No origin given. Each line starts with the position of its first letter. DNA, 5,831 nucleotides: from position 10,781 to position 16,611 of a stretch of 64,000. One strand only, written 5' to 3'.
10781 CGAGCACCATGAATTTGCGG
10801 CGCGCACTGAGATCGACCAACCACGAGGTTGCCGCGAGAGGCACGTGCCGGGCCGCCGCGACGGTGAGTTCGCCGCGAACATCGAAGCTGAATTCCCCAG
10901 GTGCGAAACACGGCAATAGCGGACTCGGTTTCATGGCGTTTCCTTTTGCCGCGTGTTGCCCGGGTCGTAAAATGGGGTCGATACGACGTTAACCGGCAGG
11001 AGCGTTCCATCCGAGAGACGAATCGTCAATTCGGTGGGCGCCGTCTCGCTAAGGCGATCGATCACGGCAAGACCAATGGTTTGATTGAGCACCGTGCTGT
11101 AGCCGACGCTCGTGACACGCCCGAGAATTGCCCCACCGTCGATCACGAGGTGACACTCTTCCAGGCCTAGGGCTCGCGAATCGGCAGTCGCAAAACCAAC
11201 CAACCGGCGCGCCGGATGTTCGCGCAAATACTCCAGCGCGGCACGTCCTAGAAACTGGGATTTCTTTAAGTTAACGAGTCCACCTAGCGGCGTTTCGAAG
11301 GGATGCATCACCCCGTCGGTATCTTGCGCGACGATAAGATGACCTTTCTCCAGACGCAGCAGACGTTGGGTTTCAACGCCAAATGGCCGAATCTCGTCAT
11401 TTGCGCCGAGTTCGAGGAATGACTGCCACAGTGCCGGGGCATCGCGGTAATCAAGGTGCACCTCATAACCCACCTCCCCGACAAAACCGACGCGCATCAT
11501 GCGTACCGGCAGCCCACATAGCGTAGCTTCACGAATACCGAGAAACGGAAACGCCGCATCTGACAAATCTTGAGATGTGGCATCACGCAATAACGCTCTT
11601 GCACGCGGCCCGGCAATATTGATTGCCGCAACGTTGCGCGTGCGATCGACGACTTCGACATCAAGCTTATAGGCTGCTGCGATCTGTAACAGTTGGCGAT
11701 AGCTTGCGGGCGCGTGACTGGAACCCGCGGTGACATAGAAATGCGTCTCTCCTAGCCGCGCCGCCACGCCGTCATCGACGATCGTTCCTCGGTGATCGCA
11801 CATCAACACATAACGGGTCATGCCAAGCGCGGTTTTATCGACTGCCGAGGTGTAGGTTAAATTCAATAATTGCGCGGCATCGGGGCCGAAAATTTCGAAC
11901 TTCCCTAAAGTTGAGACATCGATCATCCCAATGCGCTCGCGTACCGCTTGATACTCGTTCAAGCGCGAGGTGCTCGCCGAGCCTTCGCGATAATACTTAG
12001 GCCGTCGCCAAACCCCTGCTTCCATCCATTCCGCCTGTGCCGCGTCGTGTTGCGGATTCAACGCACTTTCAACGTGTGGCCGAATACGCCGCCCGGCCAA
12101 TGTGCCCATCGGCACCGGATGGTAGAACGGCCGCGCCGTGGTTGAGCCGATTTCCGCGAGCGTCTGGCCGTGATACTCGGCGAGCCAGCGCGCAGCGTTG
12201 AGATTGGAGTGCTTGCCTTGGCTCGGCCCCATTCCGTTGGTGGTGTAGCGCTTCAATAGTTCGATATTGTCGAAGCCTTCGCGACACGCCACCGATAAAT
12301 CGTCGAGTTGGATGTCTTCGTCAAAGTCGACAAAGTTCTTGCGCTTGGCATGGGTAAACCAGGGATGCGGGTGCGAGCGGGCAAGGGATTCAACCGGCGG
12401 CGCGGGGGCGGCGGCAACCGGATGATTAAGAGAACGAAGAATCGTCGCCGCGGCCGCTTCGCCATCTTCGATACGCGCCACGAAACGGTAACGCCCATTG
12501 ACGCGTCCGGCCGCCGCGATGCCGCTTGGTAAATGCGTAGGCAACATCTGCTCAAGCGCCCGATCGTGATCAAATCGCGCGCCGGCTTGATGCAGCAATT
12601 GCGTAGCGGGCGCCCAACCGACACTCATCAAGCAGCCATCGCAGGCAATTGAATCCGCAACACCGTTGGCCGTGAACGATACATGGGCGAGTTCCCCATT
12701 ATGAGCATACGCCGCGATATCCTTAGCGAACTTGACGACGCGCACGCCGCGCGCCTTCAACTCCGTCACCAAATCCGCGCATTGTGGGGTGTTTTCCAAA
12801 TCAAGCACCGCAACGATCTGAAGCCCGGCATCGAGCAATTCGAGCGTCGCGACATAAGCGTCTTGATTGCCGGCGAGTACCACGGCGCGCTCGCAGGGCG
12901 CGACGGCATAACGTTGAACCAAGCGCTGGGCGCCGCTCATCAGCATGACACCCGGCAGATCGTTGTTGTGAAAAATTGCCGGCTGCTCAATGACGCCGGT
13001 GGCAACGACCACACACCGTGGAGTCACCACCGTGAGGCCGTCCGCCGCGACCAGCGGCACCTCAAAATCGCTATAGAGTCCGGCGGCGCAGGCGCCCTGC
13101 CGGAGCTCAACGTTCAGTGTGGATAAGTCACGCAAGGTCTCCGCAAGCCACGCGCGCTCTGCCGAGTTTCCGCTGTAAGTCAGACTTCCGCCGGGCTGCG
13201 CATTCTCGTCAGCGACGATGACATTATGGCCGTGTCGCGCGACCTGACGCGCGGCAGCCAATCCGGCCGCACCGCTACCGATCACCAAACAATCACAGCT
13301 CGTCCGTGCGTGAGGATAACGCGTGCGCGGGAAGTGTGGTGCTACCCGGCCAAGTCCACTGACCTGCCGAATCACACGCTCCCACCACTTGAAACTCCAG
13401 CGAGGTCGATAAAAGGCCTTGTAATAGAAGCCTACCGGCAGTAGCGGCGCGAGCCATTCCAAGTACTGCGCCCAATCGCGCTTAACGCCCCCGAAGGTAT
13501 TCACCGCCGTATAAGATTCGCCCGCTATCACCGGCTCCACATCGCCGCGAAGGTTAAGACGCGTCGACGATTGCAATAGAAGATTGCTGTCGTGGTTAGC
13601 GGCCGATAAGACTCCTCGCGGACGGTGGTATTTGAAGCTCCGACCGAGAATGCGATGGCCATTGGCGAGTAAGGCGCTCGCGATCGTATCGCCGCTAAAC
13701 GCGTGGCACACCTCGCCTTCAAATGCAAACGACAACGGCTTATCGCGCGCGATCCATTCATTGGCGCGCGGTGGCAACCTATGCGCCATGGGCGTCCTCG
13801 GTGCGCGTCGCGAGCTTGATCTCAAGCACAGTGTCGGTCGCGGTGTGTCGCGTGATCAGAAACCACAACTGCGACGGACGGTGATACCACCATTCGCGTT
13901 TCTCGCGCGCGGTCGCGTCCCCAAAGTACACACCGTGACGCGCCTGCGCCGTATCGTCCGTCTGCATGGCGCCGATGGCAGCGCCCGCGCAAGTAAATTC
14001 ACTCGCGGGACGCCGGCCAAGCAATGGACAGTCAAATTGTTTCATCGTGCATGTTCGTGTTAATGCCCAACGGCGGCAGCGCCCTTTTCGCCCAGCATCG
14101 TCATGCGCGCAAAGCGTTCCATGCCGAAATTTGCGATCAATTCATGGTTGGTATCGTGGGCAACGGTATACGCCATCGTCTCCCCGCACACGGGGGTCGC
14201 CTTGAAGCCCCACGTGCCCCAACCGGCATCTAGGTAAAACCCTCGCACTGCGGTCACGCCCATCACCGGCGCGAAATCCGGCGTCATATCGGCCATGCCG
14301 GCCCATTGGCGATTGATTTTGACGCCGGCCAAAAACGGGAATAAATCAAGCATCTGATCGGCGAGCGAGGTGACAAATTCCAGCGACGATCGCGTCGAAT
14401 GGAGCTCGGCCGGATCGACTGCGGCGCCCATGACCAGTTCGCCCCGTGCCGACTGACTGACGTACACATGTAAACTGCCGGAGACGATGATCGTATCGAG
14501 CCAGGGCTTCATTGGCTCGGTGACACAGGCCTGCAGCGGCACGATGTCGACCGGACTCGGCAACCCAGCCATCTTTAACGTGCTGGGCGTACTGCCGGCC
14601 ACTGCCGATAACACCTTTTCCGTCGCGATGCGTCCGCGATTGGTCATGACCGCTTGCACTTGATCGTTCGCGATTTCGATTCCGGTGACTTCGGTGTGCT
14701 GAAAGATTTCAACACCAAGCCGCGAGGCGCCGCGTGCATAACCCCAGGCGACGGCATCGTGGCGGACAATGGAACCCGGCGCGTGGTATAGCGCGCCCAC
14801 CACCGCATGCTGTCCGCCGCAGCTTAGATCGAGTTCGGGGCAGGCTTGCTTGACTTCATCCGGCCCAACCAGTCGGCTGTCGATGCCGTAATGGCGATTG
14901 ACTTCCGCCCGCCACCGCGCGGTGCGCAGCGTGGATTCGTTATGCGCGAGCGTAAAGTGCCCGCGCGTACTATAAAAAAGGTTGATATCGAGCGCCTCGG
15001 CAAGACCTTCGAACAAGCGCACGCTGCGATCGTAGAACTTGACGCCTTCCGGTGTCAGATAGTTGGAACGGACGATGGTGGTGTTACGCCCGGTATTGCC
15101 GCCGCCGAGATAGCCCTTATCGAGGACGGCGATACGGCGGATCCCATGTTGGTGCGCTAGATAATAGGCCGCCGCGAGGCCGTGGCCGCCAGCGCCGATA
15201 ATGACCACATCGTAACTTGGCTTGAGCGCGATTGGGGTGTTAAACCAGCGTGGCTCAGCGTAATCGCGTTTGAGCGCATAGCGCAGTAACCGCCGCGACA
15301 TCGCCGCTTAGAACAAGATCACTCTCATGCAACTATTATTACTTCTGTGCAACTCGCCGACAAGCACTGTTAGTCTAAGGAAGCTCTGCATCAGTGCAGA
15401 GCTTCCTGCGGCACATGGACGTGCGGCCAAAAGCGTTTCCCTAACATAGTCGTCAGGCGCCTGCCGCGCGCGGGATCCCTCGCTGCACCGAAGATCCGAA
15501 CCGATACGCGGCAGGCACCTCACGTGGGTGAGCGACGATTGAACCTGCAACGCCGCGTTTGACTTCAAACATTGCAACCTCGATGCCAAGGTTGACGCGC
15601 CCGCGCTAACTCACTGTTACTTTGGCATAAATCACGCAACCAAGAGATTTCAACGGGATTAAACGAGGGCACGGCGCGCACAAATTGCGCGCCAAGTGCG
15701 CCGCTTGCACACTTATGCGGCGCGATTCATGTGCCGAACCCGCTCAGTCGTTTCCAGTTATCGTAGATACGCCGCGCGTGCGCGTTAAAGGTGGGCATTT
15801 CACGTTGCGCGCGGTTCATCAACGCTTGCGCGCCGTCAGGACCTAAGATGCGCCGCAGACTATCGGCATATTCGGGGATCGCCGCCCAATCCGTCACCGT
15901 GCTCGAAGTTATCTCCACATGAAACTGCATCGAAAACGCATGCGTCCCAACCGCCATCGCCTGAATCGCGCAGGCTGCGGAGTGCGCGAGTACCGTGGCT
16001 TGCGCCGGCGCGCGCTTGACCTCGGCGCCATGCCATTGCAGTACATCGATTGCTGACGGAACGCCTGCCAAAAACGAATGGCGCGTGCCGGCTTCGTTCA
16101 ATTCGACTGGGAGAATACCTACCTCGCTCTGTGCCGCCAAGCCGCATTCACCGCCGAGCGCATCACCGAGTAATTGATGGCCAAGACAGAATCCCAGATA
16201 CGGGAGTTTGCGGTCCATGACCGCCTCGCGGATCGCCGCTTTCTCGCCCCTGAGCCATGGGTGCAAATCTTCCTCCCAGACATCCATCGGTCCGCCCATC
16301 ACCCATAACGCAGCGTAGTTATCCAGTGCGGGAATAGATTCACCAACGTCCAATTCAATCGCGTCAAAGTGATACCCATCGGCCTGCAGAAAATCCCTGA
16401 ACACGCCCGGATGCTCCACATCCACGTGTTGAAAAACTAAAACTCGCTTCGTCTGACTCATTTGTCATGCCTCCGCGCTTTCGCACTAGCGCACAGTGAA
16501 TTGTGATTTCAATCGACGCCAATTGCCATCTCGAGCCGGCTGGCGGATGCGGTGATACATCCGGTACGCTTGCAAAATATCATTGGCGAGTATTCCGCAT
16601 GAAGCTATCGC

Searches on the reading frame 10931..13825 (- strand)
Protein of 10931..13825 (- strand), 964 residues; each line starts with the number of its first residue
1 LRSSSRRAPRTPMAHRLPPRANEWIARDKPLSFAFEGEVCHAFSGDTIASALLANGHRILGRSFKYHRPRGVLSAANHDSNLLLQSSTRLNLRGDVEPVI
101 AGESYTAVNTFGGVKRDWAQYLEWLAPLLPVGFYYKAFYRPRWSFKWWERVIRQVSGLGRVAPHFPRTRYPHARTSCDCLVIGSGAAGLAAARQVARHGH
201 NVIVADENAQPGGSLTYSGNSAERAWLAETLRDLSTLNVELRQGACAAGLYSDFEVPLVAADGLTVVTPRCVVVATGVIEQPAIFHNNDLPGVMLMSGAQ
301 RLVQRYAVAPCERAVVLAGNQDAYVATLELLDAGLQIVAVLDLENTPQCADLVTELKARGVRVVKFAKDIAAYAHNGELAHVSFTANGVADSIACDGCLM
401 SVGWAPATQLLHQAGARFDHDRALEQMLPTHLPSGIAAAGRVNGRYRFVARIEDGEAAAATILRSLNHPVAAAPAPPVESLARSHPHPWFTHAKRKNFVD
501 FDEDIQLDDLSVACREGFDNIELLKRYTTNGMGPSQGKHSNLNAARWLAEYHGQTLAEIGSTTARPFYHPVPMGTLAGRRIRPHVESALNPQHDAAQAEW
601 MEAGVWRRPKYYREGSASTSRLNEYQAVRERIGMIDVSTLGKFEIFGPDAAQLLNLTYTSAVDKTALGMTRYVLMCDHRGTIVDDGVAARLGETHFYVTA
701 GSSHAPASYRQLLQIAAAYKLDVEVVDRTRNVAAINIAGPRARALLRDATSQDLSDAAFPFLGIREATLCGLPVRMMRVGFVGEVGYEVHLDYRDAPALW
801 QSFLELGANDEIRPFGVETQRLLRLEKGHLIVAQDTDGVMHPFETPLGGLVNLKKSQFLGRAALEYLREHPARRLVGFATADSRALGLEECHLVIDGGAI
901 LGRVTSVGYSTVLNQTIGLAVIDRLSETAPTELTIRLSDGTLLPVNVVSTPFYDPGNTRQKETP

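Call 81: search_protein_families(library=pfam, proteins=[window:10931-13825:-], max_evalue=0.00001)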
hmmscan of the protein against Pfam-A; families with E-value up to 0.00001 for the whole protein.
window:10931-13825:- (964 aa): 10 families
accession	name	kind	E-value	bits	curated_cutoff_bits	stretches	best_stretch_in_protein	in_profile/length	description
PF01571.26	GCV_T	-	9.9e-64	215.5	25.6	1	590-847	2-252/255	Aminomethyltransferase folate-binding domain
PF17806.6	SO_alpha_A3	-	1.9e-30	105.4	23.1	1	495-579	2-87/87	Sarcosine oxidase A3 domain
PF13510.11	Fer2_4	-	1.7e-17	63.7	22.8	1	29-102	2-74/82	2Fe-2S iron-sulfur cluster binding domain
PF08669.17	GCV_T_C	-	8.3e-16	58.1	25.9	1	873-954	1-80/80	Glycine cleavage T-protein C-terminal barrel domain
PF07992.20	Pyr_redox_2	-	1.6e-11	44.6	26.1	1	178-424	2-257/291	Pyridine nucleotide-disulphide oxidoreductase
PF00890.30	FAD_binding_2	-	1.6e-07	31.4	20.4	1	178-219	1-42/414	FAD binding domain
PF12831.13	FAD_oxidored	-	2.8e-07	30.6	27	1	178-219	1-42/416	FAD dependent oxidoreductase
PF13450.12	NAD_binding_8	-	4.7e-07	30.4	21.9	1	181-216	1-36/68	NAD(P)-binding Rossmann-like domain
PF03486.20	HI0933_like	-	4.9e-06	26.6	50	1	178-220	2-44/244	HI0933-like protein Rossmann domain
PF01266.30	DAO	-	6.2e-06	26.4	27.9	0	178-214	1-38/353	FAD dependent oxidoreductase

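Call 82: search_protein_families(library=ncbifam, proteins=[window:10931-13825:-], max_evalue=1e-10)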
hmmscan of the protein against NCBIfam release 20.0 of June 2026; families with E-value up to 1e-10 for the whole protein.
window:10931-13825:- (964 aa): 8 families
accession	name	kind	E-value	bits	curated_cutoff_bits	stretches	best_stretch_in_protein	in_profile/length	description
TIGR01372.1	soxA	subfamily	5.2e-218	726.3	1164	1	25-961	12-995/996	sarcosine oxidase subunit alpha family protein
NF053776.1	TmaoDeMthMsil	equivalog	1.9e-64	218.5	1100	1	588-961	389-762/763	trimethylamine N-oxide demethylase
NF001567.0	PRK00389.1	subfamily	1.2e-59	202.1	300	1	586-956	5-356/359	glycine cleavage system aminomethyltransferase GcvT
TIGR00528.1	gcvT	equivalog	6.5e-44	150.3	235.85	1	619-953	30-360/362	glycine cleavage system aminomethyltransferase GcvT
NF010093.0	PRK13579.1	equivalog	2.3e-35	122.1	459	1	593-955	18-366/371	glycine cleavage system aminomethyltransferase GcvT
NF009133.0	PRK12486.1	equivalog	3.1e-32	111.9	410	1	623-949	46-365/369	dimethylsulfoniopropionate demethylase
TIGR03997.1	mycofact_OYE_2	equivalog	9.4e-12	44.1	793.15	1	172-297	375-492/645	mycofactocin system FadH/OYE family oxidoreductase 2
NF009410.0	PRK12771.1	subfamily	8.4e-11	41.1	516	0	170-242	132-206/566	NAD(P)-binding protein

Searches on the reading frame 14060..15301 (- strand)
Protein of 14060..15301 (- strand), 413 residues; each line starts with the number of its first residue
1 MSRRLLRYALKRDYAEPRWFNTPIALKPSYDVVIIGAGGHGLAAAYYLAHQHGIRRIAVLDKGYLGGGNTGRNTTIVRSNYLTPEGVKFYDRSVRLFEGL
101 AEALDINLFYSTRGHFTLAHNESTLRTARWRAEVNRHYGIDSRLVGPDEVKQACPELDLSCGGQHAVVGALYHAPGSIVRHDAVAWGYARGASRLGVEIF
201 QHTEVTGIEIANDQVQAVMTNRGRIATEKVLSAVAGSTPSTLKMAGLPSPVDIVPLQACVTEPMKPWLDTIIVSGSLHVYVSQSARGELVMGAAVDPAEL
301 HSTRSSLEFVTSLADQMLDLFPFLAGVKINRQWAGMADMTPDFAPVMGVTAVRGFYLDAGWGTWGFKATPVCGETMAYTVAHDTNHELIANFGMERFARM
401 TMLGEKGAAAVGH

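Call 81: search_protein_families(library=pfam, proteins=[window:14060-15301:-], max_evalue=0.00001)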
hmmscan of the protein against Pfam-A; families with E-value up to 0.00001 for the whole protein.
window:14060-15301:- (413 aa): 2 families
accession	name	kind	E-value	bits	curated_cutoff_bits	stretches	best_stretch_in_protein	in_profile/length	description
PF01266.30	DAO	-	1e-64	219.7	27.9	1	31-378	1-352/353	FAD dependent oxidoreductase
PF01946.23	Thi4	-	9.5e-06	25.4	26.2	0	30-69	18-57/235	Thi4 family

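Call 82: search_protein_families(library=ncbifam, proteins=[window:14060-15301:-], max_evalue=1e-10)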
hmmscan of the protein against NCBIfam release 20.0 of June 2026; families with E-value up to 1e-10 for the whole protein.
window:14060-15301:- (413 aa): 9 families
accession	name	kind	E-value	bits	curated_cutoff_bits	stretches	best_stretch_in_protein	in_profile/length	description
TIGR01373.1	soxB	subfamily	2.9e-138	461.1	529.45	1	11-403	13-405/407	sarcosine oxidase subunit beta family protein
TIGR02352.1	thiamin_ThiO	equivalog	1.5e-28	99.9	250.8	1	32-382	1-349/351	glycine oxidase ThiO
NF001933.0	PRK00711.1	subfamily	1.3e-23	83.7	383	1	93-399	115-418/429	D-amino acid dehydrogenase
NF008425.0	PRK11259.1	equivalog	3.4e-18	65.7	257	1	28-233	3-200/377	N-methyl-L-tryptophan oxidase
TIGR01377.1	soxA_mon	subfamily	4.1e-17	62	479.65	1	30-399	1-377/381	amino oxidase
NF050086.1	pipecolate_AmaA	exception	4.3e-17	61.9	600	1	27-235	23-234/425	L-pipecolate oxidase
TIGR03329.1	Phn_aa_oxid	hypoth_equivalog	5.3e-14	51.8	632.8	1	26-366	21-377/460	putative aminophosphonate oxidoreductase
NF008726.1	PRK11728.1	equivalog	6.5e-14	51.6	299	1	30-256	1-220/389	L-2-hydroxyglutarate oxidase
TIGR03364.1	HpnW_proposed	hypoth_equivalog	8.3e-12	44.8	285.1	0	30-234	1-193/365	TIGR03364 family FAD-dependent oxidoreductase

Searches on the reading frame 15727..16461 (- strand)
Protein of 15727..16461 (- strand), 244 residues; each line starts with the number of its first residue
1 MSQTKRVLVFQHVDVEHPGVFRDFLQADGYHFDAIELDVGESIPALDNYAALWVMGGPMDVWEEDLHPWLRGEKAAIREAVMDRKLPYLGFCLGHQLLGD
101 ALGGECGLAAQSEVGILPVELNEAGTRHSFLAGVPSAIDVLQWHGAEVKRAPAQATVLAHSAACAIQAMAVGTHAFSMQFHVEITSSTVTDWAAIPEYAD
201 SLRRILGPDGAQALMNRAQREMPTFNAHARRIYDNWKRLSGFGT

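Call 81: search_protein_families(library=pfam, proteins=[window:15727-16461:-], max_evalue=0.00001)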
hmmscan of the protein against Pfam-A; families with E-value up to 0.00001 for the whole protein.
window:15727-16461:- (244 aa): 2 families
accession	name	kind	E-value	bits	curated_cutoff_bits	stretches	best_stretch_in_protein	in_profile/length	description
PF00117.34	GATase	-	1.8e-19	70.6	22.8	1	45-188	39-177/190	Glutamine amidotransferase class-I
PF07722.19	Peptidase_C26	-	8.6e-06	26.1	20.5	0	76-183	96-219/219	Peptidase C26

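Call 82: search_protein_families(library=ncbifam, proteins=[window:15727-16461:-], max_evalue=1e-10)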
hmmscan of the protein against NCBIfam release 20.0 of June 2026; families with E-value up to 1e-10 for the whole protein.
window:15727-16461:- (244 aa): 9 families
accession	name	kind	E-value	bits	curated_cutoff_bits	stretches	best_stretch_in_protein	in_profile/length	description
NF005458.0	PRK07053.1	equivalog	4.8e-42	144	250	1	4-236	2-228/234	glutamine amidotransferase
NF005072.0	PRK06490.1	equivalog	1.3e-29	102.9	339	1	3-194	12-197/251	glutamine amidotransferase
NF006562.0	PRK09065.1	equivalog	7e-29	101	205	1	20-192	28-198/242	glutamine amidotransferase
NF006098.0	PRK08250.1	equivalog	2.9e-26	92.5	301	1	8-191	4-189/239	glutamine amidotransferase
NF005743.0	PRK07567.1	equivalog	9.9e-24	83.9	264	1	34-191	36-199/245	glutamine amidotransferase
NF001975.0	PRK00758.1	equivalog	1.4e-19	70.4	198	1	75-187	58-168/185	GMP synthase subunit A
TIGR00888.1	guaA_Nterm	equivalog_domain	2.1e-19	69.7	172.15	1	73-188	58-171/188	glutamine-hydrolyzing GMP synthase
NF004212.0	PRK05665.1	equivalog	4.3e-14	52.8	309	1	44-185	53-189/241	amidotransferase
NF000848.1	PRK00074.1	equivalog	6.2e-14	51.5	400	1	51-188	44-174/512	glutamine-hydrolyzing GMP synthase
